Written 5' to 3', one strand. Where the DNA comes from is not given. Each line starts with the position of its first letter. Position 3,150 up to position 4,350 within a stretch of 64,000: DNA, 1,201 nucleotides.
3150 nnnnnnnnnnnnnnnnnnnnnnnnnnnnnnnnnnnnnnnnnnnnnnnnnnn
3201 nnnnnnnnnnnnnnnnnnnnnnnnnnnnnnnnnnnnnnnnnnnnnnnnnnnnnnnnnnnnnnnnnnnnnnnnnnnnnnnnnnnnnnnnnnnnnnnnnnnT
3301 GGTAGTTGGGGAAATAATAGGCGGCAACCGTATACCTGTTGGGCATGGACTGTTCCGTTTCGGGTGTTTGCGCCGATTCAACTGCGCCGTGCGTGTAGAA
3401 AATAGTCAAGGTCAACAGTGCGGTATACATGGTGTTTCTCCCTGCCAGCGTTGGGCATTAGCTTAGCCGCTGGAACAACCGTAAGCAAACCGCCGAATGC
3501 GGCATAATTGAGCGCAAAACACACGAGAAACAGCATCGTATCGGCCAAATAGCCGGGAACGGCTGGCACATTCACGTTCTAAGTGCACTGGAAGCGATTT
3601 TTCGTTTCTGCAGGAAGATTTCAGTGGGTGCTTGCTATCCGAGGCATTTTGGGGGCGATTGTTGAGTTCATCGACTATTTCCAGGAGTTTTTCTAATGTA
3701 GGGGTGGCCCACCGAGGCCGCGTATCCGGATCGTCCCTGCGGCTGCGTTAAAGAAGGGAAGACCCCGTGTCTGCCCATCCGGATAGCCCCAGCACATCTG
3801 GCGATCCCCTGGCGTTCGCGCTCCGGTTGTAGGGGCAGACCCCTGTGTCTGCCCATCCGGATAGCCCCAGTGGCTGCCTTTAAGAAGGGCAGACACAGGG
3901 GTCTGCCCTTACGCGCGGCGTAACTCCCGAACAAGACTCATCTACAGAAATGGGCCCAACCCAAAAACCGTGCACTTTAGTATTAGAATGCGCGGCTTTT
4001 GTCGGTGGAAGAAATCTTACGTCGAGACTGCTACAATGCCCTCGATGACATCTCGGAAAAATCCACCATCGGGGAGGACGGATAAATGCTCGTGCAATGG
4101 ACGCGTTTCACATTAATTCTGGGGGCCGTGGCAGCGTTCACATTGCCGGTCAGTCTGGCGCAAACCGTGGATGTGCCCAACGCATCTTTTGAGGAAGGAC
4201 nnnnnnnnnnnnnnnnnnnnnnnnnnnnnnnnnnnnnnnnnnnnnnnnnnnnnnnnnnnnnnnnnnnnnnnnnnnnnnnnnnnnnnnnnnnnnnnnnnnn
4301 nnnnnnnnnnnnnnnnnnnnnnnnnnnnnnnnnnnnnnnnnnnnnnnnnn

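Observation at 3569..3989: MITE-like IS30-family shell whose transposase has been replaced by REP-like palindromes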

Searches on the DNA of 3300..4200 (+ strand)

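Call 63: search_rna_families(source=window, start=3300, end=4200, threshold=evalue, max_evalue=1)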
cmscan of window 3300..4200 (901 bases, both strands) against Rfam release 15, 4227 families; matches with E-value up to 1: 8.
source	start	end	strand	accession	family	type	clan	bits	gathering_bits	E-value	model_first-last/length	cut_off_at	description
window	3830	3989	-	RF04338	Plastid-psbJ-2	Cis-reg;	CL00152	27.5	65.6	0.0069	1-144/144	no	Plastid-psbJ-2 3UTR RNA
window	3831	3910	+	RF00776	mir-540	Gene; miRNA;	-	24.8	80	0.061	1-67/67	no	mir-540 microRNA precursor family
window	3822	3917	+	RF00829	mir-149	Gene; miRNA;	-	23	79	0.36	1-86/86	no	mir-149 microRNA precursor family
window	3829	3912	+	RF01033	mir-767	Gene; miRNA;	-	21.9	90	0.12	1-86/86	no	mir-767 microRNA precursor family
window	3830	3911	-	RF00981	mir-939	Gene; miRNA;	-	21.4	84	0.58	1-82/82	no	mir-939 microRNA precursor family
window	3826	3919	+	RF00985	mir-640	Gene; miRNA;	-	21.1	96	0.17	1-89/89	no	mir-640 microRNA precursor family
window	3823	3916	-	RF00985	mir-640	Gene; miRNA;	-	19.6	96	0.47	1-89/89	no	mir-640 microRNA precursor family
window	3528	3607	+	RF02353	BjrC68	Gene; sRNA;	-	16.4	39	0.21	1-82/82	no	Bradyrhizobiaceae sRNA BjrC68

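Call 70: build_rna_model(alignment_id=A3, structure=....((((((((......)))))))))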
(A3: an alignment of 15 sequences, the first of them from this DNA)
Model R1 built from alignment A3 (15 sequences, 26 columns); structure: as given.
model positions 26; base pairs 8; branch points 0; effective number of sequences 15; information 1.546 bits per position. Calibrated on 0.2 Mb of random sequence (short: E-values are rough).
structure used (alignment columns):
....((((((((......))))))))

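Call 71: search_with_rna_model(model_id=R1, source=window, filters=off, max_evalue=10)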
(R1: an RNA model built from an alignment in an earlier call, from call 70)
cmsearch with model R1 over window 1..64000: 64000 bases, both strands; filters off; matches with E-value up to 10: 33.
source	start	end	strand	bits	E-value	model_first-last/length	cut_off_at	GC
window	3829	3854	+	47.9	4e-09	1-26/26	no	0.69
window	43916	43941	+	46.1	1e-08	1-26/26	no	0.73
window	44506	44531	+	46.1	1e-08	1-26/26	no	0.73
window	43974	43999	-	44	3.2e-08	1-26/26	no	0.77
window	3887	3912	-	44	3.3e-08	1-26/26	no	0.65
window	44368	44393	-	42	9.5e-08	1-26/26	no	0.69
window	44958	44983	-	36.3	2e-06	1-26/26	no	0.65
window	44564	44588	-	32.2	2e-05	1-26/26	no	0.72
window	43809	43833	+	19.1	0.024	1-26/26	no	0.72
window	3833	3858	-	16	0.12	1-26/26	no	0.69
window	43920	43945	-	16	0.12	1-26/26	no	0.73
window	44510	44535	-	16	0.12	1-26/26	no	0.73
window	3883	3908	+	14.8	0.24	1-26/26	no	0.65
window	44566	44585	+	14.7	0.25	1-26/26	no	0.8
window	44364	44389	+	14.1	0.35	1-26/26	no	0.73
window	3753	3776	+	13.3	0.52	1-26/26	no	0.67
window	3698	3710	+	10.2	2.9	1-26/26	no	0.77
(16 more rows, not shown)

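Call 72: search_with_rna_model(model_id=R1, sources=[L001, L011, L012, L013, L016, L023, L015, L021, L025, L028, L029, L030, L031, L009, L007, L018, L024], max_evalue=1)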
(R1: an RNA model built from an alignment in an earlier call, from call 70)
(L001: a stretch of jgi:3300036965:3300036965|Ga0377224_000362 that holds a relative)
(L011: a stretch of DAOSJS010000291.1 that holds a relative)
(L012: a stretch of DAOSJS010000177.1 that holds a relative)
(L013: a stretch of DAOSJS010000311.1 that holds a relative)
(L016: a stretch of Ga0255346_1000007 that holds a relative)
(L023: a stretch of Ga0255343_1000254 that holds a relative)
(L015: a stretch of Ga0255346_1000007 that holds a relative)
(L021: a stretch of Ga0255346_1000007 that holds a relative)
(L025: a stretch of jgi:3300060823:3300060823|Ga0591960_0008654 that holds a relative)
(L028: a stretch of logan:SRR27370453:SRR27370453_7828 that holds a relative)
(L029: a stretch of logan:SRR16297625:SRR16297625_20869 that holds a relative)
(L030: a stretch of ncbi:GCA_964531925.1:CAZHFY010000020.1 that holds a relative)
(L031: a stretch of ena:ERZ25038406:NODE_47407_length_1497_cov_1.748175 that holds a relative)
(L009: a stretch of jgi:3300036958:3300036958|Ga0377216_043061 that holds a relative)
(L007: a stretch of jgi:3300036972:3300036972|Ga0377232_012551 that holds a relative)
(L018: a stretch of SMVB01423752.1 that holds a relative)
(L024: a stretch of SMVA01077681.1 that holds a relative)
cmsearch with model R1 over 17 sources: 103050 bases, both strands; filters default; matches with E-value up to 1: 54.
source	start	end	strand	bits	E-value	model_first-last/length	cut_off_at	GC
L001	4635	4660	-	47.9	6.5e-09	1-26/26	no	0.69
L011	3961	3986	+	47.9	6.5e-09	1-26/26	no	0.69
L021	3942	3967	+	47.9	6.5e-09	1-26/26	no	0.69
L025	2077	2102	-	47.9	6.5e-09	1-26/26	no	0.69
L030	22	47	+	47.9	6.5e-09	1-26/26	no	0.69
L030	130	155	+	47.9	6.5e-09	1-26/26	no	0.69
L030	849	874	-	47.9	6.5e-09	1-26/26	no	0.69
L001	4577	4602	+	44.8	3.5e-08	1-26/26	no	0.69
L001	4985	5010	+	44.8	3.5e-08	1-26/26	no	0.69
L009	2118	2143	+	44.8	3.5e-08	1-26/26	no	0.69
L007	2788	2813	+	44.8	3.5e-08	1-26/26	no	0.69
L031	304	329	+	44.1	5e-08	1-26/26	no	0.73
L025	2019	2044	+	44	5.3e-08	1-26/26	no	0.65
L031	929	954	-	43.8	5.8e-08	1-26/26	no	0.85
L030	940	965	-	43.6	6.3e-08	1-26/26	no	0.69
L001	2621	2646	-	42.4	1.2e-07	1-26/26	no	0.77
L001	5043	5068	-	42.4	1.3e-07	1-26/26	no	0.77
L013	875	900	-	42.4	1.3e-07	1-26/26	no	0.77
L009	2176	2201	-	42.4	1.3e-07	1-26/26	no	0.77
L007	2846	2871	-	42.4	1.3e-07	1-26/26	no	0.77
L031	234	259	+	42.2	1.4e-07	1-26/26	no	0.69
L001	2702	2727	+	41.6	1.9e-07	1-26/26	no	0.88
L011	3552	3577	+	38.7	9.1e-07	1-26/26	no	0.81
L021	3533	3558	+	38.7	9.1e-07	1-26/26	no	0.81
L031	362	386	-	37.7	1.6e-06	1-26/26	no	0.68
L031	860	885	-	37.6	1.6e-06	1-26/26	no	0.65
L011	3606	3631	+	34.2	1e-05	1-26/26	no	0.65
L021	3587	3612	+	34.2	1e-05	1-26/26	no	0.65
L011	3610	3635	-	28.4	0.00024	1-26/26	no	0.69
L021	3591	3616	-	28.4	0.00024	1-26/26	no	0.69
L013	496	524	-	22.9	0.0047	1-26/26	no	0.72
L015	8607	8635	-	22.9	0.0047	1-26/26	no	0.72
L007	2435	2463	-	22.9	0.0047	1-26/26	no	0.72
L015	2327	2350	+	22.4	0.0061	1-26/26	no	0.79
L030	845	870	+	17.6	0.085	1-26/26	no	0.73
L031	238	263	-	16.1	0.19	1-26/26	no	0.65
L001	4631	4656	+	16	0.2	1-26/26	no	0.69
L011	3965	3990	-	16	0.2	1-26/26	no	0.69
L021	3946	3971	-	16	0.2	1-26/26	no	0.69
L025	2073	2098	+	16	0.2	1-26/26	no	0.69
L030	26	51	-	16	0.2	1-26/26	no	0.69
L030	134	159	-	16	0.2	1-26/26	no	0.69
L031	308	333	-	16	0.2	1-26/26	no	0.69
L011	3556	3581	-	15.2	0.31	1-26/26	no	0.77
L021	3537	3562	-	15.2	0.31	1-26/26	no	0.77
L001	4581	4606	-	15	0.34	1-26/26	no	0.65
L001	4989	5014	-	15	0.34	1-26/26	no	0.65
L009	2122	2147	-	15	0.34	1-26/26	no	0.65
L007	2792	2817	-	15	0.34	1-26/26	no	0.65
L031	358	382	+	14.9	0.37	1-26/26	no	0.64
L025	2023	2048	-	14.8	0.38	1-26/26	no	0.65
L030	936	961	+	14.8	0.39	1-26/26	no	0.65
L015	2331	2354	-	13.9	0.63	1-26/26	no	0.79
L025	2155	2178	-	13.3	0.84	1-26/26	no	0.67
